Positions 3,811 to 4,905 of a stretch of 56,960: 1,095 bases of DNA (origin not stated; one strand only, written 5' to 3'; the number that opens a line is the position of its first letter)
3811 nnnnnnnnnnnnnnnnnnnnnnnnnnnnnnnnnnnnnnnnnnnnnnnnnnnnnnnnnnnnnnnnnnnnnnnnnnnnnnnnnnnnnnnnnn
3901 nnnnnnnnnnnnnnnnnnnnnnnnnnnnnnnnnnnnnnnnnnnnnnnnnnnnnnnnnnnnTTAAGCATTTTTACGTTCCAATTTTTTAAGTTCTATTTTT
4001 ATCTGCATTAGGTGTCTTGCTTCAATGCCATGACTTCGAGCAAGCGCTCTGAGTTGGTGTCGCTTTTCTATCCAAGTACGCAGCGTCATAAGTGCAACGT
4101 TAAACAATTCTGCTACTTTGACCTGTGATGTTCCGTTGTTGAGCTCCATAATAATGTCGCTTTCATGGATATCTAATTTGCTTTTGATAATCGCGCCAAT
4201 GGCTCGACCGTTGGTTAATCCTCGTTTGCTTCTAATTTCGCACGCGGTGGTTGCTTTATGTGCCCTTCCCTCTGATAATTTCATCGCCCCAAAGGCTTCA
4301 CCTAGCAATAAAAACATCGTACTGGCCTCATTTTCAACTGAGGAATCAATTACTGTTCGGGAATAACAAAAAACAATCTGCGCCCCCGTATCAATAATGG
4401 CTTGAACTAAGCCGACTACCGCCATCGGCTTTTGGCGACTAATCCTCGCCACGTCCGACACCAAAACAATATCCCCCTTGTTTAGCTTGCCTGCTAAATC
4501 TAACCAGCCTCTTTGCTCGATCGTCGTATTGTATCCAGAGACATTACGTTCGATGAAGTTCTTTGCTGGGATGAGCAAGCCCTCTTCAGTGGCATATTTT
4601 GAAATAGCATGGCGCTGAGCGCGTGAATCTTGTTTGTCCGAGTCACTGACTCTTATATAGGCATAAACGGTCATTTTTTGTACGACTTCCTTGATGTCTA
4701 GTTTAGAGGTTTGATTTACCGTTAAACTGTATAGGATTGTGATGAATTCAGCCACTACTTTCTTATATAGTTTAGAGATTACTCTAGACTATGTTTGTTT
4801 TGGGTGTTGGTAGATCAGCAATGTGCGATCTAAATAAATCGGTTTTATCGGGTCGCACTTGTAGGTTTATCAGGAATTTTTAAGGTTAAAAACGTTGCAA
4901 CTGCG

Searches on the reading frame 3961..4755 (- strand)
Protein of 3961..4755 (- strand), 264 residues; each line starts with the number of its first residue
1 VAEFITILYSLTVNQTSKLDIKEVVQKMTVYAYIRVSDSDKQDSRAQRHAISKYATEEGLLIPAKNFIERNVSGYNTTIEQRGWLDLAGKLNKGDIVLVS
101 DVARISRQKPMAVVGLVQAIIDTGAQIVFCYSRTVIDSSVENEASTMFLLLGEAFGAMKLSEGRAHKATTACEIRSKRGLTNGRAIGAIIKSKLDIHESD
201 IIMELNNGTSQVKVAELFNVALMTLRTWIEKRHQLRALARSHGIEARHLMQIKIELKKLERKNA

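Call 11: search_protein_families(library=phrogs, proteins=[window:3961-4755:-], max_evalue=0.001)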
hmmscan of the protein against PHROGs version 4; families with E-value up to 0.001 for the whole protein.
window:3961-4755:- (264 aa): 2 families
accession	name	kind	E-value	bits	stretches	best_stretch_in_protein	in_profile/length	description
phrog_125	-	DNA, RNA and nucleotide metabolism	5e-20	73.1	1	21-241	13-212/254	DNA invertase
phrog_95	-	integration and excision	5.3e-11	42.8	1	19-151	79-210/651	integrase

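Call 99: search_protein_families(library=pfam, proteins=[window:3961-4755:-], max_evalue=0.001)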
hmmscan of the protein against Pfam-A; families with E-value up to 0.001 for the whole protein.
window:3961-4755:- (264 aa): 1 family
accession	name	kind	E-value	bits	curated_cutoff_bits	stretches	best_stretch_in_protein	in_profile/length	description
PF00239.26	Resolvase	-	1.2e-15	58.3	23.3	1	30-150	1-116/145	Resolvase, N terminal domain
